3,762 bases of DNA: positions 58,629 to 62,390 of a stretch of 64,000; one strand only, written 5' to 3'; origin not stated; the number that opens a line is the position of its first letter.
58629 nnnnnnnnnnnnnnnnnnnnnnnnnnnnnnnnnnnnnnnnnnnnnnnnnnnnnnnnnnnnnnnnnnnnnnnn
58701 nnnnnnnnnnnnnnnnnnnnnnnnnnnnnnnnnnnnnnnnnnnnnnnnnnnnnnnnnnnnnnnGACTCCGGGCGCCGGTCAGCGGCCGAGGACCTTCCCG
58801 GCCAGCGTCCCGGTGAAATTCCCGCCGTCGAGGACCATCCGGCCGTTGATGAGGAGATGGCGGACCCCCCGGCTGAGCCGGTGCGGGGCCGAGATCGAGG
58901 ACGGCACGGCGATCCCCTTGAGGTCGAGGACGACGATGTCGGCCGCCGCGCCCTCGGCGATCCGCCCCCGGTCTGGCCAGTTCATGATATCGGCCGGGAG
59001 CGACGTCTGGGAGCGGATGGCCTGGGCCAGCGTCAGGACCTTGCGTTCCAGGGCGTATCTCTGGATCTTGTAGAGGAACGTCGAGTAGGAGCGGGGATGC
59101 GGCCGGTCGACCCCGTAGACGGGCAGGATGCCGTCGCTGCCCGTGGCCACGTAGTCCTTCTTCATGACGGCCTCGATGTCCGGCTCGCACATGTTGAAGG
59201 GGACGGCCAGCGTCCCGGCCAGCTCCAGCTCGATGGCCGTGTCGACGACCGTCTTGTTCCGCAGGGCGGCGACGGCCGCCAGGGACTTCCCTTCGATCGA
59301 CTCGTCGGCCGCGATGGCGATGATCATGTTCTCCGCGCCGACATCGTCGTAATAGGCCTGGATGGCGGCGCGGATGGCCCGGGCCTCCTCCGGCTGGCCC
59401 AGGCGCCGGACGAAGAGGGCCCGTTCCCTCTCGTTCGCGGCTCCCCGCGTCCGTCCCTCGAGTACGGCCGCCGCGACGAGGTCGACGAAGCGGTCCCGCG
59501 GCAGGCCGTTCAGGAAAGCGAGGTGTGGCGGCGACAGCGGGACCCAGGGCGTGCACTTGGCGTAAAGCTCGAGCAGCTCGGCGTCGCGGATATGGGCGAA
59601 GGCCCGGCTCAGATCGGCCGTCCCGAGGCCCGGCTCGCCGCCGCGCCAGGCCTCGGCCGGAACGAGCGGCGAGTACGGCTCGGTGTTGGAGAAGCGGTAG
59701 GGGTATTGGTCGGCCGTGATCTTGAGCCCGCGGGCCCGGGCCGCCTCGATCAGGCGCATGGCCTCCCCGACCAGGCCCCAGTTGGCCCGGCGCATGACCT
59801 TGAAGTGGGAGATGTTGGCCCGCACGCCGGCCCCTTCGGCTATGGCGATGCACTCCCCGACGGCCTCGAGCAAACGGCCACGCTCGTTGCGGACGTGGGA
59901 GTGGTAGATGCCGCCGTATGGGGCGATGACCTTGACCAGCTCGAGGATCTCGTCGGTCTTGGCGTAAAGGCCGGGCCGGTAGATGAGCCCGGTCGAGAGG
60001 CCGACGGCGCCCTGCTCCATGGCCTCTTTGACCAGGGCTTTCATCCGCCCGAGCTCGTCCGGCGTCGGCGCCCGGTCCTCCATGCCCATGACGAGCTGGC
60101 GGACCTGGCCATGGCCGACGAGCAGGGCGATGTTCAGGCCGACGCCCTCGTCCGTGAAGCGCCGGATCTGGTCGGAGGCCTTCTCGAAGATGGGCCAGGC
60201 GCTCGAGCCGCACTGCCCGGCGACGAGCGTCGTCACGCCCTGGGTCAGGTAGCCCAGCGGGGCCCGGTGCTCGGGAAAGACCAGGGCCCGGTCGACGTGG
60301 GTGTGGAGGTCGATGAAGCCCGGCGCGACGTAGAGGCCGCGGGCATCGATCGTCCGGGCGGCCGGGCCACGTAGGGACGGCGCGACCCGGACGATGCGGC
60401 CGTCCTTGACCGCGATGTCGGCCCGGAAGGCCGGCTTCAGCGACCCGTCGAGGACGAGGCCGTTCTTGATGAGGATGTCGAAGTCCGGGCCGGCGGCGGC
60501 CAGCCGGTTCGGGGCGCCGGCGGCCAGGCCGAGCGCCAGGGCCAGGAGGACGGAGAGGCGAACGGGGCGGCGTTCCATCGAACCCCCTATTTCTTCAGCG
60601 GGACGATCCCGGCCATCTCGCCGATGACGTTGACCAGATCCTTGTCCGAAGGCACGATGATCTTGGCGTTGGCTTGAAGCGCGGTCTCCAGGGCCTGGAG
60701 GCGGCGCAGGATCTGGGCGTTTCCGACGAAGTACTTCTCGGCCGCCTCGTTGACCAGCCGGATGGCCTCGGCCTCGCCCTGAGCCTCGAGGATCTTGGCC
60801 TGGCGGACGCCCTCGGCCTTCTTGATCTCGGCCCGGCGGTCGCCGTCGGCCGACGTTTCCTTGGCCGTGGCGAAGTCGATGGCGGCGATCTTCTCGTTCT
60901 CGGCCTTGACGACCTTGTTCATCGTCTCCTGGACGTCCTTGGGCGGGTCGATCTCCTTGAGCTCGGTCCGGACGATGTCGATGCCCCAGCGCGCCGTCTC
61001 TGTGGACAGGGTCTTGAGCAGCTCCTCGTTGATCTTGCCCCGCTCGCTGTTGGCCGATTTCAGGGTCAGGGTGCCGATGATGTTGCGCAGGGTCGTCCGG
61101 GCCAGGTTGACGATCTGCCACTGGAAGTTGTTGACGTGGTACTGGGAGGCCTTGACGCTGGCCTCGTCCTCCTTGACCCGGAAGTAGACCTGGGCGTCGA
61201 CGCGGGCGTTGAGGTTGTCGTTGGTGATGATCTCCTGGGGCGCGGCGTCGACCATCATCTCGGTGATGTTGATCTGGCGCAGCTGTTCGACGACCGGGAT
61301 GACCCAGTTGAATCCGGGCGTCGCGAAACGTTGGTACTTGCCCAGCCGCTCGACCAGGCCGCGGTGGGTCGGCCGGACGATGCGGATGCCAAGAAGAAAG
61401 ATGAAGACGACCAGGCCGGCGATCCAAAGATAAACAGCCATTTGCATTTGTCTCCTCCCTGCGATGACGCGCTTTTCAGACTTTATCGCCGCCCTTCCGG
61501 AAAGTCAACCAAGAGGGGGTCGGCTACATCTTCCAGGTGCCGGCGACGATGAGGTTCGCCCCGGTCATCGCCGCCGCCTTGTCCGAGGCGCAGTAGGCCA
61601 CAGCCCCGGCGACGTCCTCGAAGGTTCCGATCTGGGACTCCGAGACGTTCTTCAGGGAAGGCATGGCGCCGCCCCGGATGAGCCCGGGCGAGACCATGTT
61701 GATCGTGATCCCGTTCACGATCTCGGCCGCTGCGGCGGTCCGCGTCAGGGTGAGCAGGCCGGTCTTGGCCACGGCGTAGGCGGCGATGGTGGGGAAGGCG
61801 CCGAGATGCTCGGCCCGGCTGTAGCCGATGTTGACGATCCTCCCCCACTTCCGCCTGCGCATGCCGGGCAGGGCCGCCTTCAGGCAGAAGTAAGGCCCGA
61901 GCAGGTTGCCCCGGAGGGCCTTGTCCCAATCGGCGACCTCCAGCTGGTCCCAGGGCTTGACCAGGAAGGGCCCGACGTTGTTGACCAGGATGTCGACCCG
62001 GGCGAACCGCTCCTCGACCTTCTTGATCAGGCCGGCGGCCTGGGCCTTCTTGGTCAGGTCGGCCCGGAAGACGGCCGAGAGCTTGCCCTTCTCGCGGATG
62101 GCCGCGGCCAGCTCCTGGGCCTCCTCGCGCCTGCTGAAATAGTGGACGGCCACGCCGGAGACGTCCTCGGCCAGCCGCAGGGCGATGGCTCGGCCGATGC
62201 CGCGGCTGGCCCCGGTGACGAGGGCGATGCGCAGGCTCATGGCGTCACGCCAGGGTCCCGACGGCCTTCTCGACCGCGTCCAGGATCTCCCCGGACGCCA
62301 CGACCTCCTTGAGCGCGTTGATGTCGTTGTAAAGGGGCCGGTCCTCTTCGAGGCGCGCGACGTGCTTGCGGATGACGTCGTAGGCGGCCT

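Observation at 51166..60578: Neighbourhood of exported enzymes suggesting extracellular gamma-glutamyl / D-amino-acid peptide catabolism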

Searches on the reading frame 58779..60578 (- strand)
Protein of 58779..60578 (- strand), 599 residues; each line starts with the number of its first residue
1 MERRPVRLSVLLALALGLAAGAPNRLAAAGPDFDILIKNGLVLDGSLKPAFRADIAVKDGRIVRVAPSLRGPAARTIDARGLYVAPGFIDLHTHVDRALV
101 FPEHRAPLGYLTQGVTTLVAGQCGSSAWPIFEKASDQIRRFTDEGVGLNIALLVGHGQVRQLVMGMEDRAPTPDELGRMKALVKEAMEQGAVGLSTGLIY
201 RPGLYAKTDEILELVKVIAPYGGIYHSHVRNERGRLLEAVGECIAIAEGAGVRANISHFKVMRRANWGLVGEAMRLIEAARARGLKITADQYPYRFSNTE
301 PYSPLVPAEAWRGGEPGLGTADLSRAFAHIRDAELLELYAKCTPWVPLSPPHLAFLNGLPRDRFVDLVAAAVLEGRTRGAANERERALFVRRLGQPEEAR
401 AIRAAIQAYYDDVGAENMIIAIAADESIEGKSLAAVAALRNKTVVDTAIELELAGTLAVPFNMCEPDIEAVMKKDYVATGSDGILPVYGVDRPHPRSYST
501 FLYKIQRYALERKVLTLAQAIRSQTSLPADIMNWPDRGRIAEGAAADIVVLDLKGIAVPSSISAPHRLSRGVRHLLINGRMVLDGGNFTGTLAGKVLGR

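Call 3: search_protein_families(library=pfam, proteins=[window:58779-60380:-], max_evalue=0.01)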
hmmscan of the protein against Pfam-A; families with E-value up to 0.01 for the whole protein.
window:58779-60380:- (533 aa): 2 families
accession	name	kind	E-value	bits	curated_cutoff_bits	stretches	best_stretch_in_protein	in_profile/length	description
PF07969.17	Amidohydro_3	-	4.5e-30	106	29.7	1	9-516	1-471/472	Amidohydrolase family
PF01979.26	Amidohydro_1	-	1.9e-13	50.8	25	2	409-516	243-345/345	Amidohydrolase family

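Call 5: search_protein_families(library=ncbifam, proteins=[window:58779-60380:-], max_evalue=0.001)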
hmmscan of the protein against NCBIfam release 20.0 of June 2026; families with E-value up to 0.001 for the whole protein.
window:58779-60380:- (533 aa): 40 families (the best 25 are shown)
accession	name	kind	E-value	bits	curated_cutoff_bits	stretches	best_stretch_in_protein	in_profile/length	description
NF006560.0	PRK09061.1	subfamily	4.8e-47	160.4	340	2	7-259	65-321/517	amidohydrolase family protein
NF006689.0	PRK09237.1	equivalog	1.9e-14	53.1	371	1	6-75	42-110/383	amidohydrolase/deacetylase family metallohydrolase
TIGR02318.1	phosphono_phnM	equivalog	1.6e-10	40.5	390.55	1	439-488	310-359/376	phosphonate metabolism protein PhnM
NF005791.0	PRK07627.1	equivalog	1.7e-10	40.4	442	1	439-488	336-383/425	dihydroorotase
TIGR02033.1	D-hydantoinase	equivalog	3.3e-10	39.5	393.25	1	8-32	39-63/454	dihydropyrimidinase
NF011990.0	PRK15446.2-6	subfamily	6.3e-10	38.3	233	1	444-491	320-369/390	alpha-D-ribose 1-methylphosphonate 5-triphosphate diphosphatase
NF009060.0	PRK12394.1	equivalog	9.9e-10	37.7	442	1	8-68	44-105/381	metallo-dependent hydrolase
TIGR03583.1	EF_0837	hypoth_equivalog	1.2e-09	37.7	432.15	1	5-61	34-92/365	amidohydrolase/deacetylase family metallohydrolase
TIGR00857.1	pyrC_multi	subfamily_domain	4.8e-09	35.7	279.05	1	443-488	325-370/412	dihydroorotase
NF004839.0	PRK06189.1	equivalog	1.5e-08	33.7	631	1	2-57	36-86/451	allantoinase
NF011987.0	PRK15446.2-3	subfamily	5.7e-08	32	253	1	445-489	323-367/395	alpha-D-ribose 1-methylphosphonate 5-triphosphate diphosphatase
NF011989.0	PRK15446.2-5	equivalog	9.4e-08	31.2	565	1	445-488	318-362/385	alpha-D-ribose 1-methylphosphonate 5-triphosphate diphosphatase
NF004801.0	PRK06151.1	subfamily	1.1e-07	31.1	416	0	4-30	42-68/491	chlorohydrolase family protein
NF005759.0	PRK07583.1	equivalog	1.1e-07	30.9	403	0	9-53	64-108/438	cytosine deaminase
NF006839.0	PRK09357.1-4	equivalog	1.7e-07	30.2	576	0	8-29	41-62/422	dihydroorotase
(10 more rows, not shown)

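Call 16: search_solved_structures(query=window:58779-60578:-, max_evalue=0.00001, show_alignments=1)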
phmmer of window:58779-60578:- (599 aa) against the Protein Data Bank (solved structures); distinct sequences matched with E-value up to 0.00001: 45.
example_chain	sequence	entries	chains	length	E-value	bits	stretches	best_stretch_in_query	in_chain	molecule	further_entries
1m7j_A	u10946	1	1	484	2.1e-67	231.5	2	32-299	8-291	D-aminoacylase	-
1rjp_A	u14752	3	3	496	2.2e-67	231.4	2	32-299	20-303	D-aminoacylase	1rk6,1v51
1rjq_A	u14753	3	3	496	2.9e-66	227.7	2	32-299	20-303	D-aminoacylase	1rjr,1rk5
1v4y_A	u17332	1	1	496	5.8e-66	226.7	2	32-299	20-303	D-aminoacylase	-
3gip_A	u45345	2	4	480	2.1e-61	211.7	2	33-299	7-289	N-acyl-D-glutamate deacylase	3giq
9g5m_A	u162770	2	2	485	2.4e-57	198.3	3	147-299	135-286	Amidohydrolase family protein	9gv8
9kb1_A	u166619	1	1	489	3.1e-45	158.3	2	33-298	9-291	PpOngB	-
9kb3_A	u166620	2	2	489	3.8e-44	154.7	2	33-298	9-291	Carbohydrate de-N-acetylated protein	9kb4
1nfg_A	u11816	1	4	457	6.4e-15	58.2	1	34-106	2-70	D-hydantoinase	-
4yiw_A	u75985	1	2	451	4.2e-11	45.6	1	34-295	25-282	Dihydroorotase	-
3mpg_A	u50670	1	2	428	5.3e-11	45.3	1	35-180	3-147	Dihydroorotase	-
3nqb_A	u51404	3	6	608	9.7e-11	44.4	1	28-119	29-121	Adenine deaminase 2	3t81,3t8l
4h00_A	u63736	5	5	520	4.9e-10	42.1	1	21-100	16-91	dihydropyrimidinase | Chromosome 8 SCAF14545, whole genome shotgun sequence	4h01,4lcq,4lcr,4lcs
3dc8_A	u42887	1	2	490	1.2e-09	40.8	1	36-98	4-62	Dihydropyrimidinase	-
4gz7_A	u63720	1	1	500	2e-09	40.1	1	34-100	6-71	dihydropyrimidinase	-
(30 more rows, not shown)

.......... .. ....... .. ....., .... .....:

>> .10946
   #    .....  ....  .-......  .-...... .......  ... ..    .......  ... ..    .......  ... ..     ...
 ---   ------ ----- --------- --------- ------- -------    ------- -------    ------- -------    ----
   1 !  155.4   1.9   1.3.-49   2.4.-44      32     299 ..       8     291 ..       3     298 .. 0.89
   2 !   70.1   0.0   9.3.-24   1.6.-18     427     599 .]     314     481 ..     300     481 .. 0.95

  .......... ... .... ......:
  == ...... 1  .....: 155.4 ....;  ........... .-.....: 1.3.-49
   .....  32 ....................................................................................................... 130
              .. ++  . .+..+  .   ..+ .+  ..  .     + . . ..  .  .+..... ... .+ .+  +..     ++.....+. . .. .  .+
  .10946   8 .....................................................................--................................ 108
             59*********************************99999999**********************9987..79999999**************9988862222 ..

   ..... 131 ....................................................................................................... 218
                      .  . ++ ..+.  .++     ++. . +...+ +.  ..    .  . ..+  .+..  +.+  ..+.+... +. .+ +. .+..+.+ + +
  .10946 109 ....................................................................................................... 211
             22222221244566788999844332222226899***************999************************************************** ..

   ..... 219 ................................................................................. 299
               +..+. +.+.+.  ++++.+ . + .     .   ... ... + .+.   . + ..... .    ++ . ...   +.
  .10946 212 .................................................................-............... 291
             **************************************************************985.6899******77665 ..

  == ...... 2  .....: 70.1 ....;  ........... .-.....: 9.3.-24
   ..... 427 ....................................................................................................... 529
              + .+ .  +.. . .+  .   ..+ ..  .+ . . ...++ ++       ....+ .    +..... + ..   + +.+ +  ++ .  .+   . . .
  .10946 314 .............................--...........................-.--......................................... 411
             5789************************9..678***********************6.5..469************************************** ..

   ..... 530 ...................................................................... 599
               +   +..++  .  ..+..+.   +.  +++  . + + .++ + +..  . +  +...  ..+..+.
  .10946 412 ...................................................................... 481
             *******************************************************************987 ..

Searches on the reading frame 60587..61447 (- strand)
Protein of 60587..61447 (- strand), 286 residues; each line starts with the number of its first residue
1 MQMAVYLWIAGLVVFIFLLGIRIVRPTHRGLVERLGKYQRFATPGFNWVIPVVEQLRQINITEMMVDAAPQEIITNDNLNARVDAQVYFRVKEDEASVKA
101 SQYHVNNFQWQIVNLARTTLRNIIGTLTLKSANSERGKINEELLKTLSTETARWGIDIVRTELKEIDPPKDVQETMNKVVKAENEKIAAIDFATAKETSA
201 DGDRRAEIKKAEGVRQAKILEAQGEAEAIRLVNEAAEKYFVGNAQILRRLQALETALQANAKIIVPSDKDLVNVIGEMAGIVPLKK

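Call 3: search_protein_families(library=pfam, proteins=[window:60587-61447:-], max_evalue=0.01)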
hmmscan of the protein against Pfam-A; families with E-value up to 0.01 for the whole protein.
window:60587-61447:- (286 aa): 1 family
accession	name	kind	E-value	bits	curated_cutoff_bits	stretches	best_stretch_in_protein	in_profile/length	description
PF01145.31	Band_7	-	1.7e-36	126.3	23.6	1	23-195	2-174/176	SPFH domain / Band 7 family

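Call 5: search_protein_families(library=ncbifam, proteins=[window:60587-61447:-], max_evalue=0.001)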
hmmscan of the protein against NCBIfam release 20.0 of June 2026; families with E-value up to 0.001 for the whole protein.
window:60587-61447:- (286 aa): 5 families
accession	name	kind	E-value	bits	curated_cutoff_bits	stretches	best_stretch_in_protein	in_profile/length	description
TIGR01933.1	hflK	equivalog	9.8e-28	97.3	159.4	1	21-270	1-252/261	FtsH protease activity modulator HflK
NF008181.0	PRK10930.1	equivalog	1.6e-16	60.2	660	1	9-265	85-343/419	FtsH protease activity modulator HflK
TIGR01932.1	hflC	equivalog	9.4e-14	50.9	134.4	2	129-270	167-312/318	protease modulator HflC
NF008259.0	PRK11029.1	equivalog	6e-12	45.2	427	1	149-270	196-321/334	protease modulator HflC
NF058507.1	FlotScfldFlot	equivalog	1.2e-07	31.2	700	1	44-167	56-184/477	flotillin lipid rafts scaffold protein FloT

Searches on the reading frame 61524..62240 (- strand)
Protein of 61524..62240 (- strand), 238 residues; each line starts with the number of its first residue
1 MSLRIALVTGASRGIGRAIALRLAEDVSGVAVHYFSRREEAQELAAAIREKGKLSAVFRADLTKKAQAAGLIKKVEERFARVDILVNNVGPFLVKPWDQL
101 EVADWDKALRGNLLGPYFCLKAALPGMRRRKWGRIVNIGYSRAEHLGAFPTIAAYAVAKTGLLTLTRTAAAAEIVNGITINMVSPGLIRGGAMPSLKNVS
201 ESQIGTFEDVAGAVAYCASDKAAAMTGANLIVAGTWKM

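Call 3: search_protein_families(library=pfam, proteins=[window:61524-62240:-], max_evalue=0.01)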
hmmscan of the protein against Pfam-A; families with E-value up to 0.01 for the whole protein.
window:61524-62240:- (238 aa): 4 families
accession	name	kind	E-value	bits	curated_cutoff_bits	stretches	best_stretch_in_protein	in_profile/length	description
PF13561.12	adh_short_C2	-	5.7e-43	147.6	27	1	10-233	1-232/236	Enoyl-(Acyl carrier protein) reductase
PF00106.31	adh_short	-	9.8e-41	139.8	26.6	1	5-190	2-184/195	short chain dehydrogenase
PF08659.16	KR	-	1e-07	32.5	22.6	1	7-112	4-112/180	KR domain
PF01370.27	Epimerase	-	2.6e-05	24.2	20.9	1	6-75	1-63/240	NAD dependent epimerase/dehydratase family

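Call 5: search_protein_families(library=ncbifam, proteins=[window:61524-62240:-], max_evalue=0.001)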
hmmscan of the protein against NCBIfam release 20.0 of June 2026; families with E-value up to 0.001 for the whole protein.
window:61524-62240:- (238 aa): 215 families (the best 25 are shown)
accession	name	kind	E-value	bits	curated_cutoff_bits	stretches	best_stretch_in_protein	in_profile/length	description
NF012208.0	SDR_dihy_bifunc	exception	1.4e-65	221.1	325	1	6-238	1-233/233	bifunctional dihydropteridine reductase/dihydrofolate reductase TmpR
TIGR01963.1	PHB_DH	subfamily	1.9e-47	161.6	307.05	2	4-189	2-184/255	3-hydroxybutyrate dehydrogenase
NF009093.0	PRK12429.1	subfamily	4.3e-45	154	258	1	4-189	6-188/259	3-hydroxybutyrate dehydrogenase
NF009466.0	PRK12826.1-2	subfamily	1.5e-44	152.3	222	1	3-235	3-243/248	3-oxoacyl-ACP reductase FabG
TIGR01830.1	3oxo_ACP_reduc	equivalog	7.1e-44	150.3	297.75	1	6-234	1-236/239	3-oxoacyl-[acyl-carrier-protein] reductase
NF009468.0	PRK12826.1-4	equivalog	2.1e-43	148.9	318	1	4-234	8-245/256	SDR family oxidoreductase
NF004791.0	PRK06138.1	equivalog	3.8e-42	144.3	312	1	3-237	5-250/252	SDR family oxidoreductase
NF047923.1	pyridox_DH_SDR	equivalog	2.2e-41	142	325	1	3-233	3-237/243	pyridoxal 4-dehydrogenase, SDR-type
NF004198.0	PRK05653.1-3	equivalog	1.7e-39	135.7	296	1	4-236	8-246/248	3-oxoacyl-ACP reductase FabG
NF004200.0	PRK05653.1-5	equivalog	6.1e-39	134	273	1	5-234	4-239/242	3-oxoacyl-ACP reductase FabG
TIGR03206.1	benzo_BadH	equivalog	1.3e-38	132.8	431.2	1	4-238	4-250/250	2-hydroxycyclohexanecarboxyl-CoA dehydrogenase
NF005559.1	PRK07231.1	subfamily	4.3e-38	131.2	215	1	4-235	5-246/249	glucose 1-dehydrogenase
NF009931.0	PRK13394.1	subfamily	5.7e-38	130.9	340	1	4-189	8-191/262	3-hydroxybutyrate dehydrogenase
TIGR01829.1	AcAcCoA_reduct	subfamily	5.8e-38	130.9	302.1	1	4-236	1-240/242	acetoacetyl-CoA reductase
NF005975.0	PRK08063.1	equivalog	1.1e-37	129.7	328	1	3-234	4-244/250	enoyl-[acyl-carrier-protein] reductase FabL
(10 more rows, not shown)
